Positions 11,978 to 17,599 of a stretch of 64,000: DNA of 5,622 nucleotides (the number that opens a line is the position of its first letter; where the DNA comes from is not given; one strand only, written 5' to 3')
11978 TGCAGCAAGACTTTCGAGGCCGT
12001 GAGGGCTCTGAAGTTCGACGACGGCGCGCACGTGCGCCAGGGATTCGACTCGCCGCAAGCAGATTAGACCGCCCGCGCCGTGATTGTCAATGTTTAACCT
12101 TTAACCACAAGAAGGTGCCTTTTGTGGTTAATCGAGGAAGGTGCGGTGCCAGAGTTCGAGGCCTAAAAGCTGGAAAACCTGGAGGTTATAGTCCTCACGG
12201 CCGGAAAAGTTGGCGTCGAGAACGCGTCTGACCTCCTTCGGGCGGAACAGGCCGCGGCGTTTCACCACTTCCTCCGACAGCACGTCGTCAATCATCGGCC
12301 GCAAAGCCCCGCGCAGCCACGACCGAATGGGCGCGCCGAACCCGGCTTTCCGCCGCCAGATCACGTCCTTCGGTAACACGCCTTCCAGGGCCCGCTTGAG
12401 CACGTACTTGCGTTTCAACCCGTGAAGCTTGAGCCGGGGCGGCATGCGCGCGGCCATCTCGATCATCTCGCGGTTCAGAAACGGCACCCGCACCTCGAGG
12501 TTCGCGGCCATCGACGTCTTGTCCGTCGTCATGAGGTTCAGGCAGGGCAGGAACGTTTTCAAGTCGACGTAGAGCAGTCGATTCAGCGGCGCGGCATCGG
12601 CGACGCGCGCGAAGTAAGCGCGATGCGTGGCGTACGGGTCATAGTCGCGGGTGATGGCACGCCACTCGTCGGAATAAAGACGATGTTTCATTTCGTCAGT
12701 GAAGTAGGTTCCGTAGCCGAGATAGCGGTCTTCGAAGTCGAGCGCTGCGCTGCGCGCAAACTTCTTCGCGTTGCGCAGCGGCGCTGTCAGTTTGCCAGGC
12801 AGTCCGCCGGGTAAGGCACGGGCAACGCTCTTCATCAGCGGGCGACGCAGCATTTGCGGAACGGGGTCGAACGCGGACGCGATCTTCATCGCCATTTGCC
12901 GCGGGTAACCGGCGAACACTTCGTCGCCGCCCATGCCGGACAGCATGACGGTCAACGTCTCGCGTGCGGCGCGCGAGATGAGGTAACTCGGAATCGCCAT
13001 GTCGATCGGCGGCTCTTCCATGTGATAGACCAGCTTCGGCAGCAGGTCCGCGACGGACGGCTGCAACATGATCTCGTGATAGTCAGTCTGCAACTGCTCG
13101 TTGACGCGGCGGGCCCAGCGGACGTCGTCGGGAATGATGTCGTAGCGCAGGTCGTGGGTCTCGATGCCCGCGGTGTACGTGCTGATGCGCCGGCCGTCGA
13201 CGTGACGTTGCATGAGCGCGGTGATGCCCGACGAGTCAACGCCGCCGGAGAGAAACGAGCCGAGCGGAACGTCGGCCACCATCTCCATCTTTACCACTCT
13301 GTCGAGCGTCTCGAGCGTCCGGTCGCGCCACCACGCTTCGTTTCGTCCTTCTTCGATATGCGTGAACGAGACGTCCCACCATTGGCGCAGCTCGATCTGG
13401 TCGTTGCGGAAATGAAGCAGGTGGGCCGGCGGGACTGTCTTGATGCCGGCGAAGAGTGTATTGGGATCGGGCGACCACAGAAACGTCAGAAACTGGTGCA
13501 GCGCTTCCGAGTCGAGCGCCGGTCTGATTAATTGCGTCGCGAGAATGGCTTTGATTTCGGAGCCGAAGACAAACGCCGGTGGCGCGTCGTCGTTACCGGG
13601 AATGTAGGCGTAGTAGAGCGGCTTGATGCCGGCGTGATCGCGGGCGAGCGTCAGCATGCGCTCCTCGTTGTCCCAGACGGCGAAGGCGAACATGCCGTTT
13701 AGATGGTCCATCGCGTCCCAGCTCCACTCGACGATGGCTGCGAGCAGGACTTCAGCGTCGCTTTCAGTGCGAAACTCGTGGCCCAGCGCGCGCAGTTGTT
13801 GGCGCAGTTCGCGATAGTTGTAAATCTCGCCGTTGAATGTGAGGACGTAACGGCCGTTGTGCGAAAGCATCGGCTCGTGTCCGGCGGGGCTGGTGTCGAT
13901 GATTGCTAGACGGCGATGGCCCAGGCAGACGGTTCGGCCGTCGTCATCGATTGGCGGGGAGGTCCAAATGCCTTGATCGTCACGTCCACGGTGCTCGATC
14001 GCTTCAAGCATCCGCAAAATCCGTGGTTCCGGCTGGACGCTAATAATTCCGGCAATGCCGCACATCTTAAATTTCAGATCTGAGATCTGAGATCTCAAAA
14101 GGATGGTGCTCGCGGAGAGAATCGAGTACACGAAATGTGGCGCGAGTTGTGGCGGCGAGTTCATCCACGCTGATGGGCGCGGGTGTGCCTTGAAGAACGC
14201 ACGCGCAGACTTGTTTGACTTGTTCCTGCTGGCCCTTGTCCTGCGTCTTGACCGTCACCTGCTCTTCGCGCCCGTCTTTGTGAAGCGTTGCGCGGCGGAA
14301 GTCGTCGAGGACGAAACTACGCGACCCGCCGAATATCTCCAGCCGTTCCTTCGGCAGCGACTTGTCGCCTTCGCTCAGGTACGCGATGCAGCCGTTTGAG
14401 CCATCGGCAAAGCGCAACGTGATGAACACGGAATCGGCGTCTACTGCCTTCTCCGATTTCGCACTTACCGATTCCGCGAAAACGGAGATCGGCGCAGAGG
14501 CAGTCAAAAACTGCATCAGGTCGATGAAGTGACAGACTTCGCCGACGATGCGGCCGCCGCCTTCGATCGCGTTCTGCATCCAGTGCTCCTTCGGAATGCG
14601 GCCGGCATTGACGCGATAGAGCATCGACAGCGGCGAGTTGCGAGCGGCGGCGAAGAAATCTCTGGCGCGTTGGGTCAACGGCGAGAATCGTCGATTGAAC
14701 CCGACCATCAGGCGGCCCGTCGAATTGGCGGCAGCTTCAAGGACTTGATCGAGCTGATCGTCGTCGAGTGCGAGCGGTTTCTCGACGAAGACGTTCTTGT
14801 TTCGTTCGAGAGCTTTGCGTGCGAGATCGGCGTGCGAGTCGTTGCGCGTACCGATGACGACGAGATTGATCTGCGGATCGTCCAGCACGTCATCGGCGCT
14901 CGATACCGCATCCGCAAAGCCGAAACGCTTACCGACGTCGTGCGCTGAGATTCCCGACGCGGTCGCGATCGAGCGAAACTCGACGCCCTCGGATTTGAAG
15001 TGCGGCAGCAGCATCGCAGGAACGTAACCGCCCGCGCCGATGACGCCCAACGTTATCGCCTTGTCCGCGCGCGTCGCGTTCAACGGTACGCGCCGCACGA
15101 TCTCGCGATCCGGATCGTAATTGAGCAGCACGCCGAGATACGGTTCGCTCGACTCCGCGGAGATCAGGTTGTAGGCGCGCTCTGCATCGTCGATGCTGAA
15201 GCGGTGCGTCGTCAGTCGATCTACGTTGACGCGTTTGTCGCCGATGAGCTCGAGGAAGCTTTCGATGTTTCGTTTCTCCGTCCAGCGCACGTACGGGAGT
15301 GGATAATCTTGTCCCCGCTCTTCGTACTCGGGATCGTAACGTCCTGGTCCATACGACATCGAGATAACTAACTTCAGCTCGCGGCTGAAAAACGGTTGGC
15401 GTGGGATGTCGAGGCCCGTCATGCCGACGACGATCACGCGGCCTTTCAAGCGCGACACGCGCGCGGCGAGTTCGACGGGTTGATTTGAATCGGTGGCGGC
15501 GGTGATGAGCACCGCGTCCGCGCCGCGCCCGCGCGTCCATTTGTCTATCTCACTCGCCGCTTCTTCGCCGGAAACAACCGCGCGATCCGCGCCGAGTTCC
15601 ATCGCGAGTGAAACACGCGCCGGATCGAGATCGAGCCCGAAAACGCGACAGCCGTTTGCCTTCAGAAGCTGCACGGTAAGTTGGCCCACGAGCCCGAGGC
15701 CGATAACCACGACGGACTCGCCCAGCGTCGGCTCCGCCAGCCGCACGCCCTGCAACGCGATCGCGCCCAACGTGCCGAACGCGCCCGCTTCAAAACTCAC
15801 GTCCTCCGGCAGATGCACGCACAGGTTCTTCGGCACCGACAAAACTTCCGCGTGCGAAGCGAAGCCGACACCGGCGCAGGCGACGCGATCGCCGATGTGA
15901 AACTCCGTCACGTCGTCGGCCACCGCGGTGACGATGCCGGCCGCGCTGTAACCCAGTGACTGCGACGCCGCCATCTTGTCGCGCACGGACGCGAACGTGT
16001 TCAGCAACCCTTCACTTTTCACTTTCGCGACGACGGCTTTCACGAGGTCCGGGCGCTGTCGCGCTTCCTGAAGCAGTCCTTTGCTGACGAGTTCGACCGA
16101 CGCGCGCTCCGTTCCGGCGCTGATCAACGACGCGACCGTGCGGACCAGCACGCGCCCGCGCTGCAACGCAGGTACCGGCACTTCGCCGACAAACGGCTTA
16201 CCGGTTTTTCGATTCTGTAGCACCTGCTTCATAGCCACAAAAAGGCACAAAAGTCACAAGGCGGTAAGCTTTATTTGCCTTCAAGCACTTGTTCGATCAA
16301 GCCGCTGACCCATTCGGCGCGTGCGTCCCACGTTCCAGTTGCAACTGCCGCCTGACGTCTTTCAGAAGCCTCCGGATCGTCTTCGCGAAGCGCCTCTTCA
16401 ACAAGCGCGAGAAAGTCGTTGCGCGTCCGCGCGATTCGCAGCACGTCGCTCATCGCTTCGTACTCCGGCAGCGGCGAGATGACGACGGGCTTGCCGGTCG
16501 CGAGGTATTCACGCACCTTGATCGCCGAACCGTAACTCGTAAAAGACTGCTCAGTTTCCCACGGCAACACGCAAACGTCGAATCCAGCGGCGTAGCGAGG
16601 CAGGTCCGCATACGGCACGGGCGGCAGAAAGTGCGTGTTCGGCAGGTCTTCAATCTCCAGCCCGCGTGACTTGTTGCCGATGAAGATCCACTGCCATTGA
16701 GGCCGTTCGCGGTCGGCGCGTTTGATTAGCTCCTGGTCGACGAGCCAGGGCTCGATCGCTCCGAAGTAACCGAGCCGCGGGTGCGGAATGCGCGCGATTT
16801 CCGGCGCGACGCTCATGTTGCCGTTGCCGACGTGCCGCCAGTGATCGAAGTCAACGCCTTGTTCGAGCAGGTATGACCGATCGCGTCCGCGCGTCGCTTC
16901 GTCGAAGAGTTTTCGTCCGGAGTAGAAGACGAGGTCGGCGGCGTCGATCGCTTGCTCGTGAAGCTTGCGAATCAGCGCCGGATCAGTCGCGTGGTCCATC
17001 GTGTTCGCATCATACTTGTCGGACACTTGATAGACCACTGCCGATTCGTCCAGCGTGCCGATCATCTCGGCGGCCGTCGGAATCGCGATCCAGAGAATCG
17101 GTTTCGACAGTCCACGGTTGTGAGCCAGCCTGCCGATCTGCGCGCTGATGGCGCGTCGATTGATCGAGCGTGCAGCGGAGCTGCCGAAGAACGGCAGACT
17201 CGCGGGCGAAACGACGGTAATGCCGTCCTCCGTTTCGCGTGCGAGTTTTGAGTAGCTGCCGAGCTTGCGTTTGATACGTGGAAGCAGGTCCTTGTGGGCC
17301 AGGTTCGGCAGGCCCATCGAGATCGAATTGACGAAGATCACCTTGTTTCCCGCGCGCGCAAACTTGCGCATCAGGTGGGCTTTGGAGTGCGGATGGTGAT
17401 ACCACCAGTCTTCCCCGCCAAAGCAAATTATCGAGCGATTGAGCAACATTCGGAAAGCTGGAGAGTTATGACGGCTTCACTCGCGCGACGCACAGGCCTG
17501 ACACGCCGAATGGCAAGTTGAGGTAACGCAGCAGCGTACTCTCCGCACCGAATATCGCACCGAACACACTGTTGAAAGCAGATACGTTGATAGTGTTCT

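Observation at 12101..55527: A REP-like family with consensus TAR-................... whose first three bases serve as the stop codon (or overlap the start codon) of the neighbouring gene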

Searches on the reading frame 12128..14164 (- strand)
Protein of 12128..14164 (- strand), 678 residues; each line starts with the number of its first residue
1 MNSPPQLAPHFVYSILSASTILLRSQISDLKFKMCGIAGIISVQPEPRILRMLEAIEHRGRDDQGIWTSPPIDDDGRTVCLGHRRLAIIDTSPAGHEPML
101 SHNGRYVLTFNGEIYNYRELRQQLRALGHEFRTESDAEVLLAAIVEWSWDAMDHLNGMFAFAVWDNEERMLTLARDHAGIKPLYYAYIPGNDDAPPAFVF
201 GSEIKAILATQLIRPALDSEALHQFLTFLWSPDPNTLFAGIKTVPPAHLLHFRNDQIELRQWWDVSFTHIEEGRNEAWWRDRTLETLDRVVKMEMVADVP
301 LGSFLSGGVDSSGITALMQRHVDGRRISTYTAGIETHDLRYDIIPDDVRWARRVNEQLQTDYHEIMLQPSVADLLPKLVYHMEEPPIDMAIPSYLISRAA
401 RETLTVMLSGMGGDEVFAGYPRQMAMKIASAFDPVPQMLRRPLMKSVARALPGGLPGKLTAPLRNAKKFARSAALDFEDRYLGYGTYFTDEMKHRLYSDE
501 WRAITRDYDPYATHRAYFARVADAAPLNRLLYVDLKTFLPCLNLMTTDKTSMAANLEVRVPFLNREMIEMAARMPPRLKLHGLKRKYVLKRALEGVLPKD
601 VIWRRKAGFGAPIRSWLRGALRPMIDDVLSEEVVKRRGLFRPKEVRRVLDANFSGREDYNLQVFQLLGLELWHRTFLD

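Call 36: search_protein_families(library=pfam, proteins=[window:12128-14164:-], max_evalue=0.00001)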
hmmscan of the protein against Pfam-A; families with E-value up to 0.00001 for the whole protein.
window:12128-14164:- (678 aa): 3 families
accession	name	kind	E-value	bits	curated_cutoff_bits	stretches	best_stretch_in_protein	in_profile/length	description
PF00733.27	Asn_synthase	-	1.5e-90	304.9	21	1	284-674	3-354/354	Asparagine synthase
PF13537.11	GATase_7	-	6.5e-44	149.3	25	1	83-209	1-123/123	Glutamine amidotransferase domain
PF13522.11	GATase_6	-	6.4e-42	143.1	27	1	62-203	2-130/130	Glutamine amidotransferase domain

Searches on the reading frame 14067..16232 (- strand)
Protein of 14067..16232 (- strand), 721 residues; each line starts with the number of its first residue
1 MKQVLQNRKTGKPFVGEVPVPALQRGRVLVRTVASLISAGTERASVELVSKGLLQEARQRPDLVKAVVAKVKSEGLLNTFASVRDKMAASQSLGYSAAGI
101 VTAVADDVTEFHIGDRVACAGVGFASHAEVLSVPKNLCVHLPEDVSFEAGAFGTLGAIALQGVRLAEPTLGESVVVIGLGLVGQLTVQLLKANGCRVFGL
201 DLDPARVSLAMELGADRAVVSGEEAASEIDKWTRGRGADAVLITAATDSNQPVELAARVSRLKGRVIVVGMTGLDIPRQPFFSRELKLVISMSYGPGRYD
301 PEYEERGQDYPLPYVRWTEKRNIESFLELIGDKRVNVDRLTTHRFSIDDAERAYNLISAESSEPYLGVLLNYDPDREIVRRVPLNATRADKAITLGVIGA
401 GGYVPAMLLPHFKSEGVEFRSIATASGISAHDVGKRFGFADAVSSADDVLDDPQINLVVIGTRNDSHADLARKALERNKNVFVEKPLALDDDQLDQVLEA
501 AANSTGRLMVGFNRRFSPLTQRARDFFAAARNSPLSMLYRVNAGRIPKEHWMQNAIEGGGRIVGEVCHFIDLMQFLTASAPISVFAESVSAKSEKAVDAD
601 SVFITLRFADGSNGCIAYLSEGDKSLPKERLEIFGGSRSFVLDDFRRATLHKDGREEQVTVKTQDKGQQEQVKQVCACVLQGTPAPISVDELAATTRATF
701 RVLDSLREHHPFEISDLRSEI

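Call 36: search_protein_families(library=pfam, proteins=[window:14067-16232:-], max_evalue=0.00001)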
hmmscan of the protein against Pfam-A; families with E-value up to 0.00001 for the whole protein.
window:14067-16232:- (721 aa): 4 families
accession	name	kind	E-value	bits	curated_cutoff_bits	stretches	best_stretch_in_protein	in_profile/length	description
PF01408.29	GFO_IDH_MocA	-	1.1e-21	78.2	24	1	394-512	2-120/120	Oxidoreductase family, NAD-binding Rossmann fold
PF00107.32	ADH_zinc_N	-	8.8e-19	68.2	31.8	1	182-299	2-120/129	Zinc-binding dehydrogenase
PF22725.1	GFO_IDH_MocA_C3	-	3.9e-08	33.8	27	1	547-635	31-118/124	GFO/IDH/MocA C-terminal domain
PF08240.17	ADH_N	-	3.4e-06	27.7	23.5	1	88-143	31-104/104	Alcohol dehydrogenase GroES-like domain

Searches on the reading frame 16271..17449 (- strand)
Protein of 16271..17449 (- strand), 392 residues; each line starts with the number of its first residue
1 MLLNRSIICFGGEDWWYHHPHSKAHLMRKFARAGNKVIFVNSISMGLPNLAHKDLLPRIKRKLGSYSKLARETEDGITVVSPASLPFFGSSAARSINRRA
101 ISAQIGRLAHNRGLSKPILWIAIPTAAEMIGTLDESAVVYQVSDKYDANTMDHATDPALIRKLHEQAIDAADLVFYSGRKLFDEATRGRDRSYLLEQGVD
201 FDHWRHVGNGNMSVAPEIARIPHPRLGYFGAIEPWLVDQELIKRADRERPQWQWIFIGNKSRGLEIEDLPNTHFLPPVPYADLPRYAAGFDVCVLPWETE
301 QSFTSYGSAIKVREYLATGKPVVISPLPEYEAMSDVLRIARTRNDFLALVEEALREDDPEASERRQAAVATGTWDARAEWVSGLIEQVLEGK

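Call 36: search_protein_families(library=pfam, proteins=[window:16271-17449:-], max_evalue=0.00001)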
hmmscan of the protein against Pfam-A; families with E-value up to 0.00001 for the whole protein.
window:16271-17449:- (392 aa): 1 family
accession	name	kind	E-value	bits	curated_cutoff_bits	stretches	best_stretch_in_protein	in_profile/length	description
PF13692.12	Glyco_trans_1_4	-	1.3e-08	35.7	27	1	241-331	20-113/142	Glycosyl transferases group 1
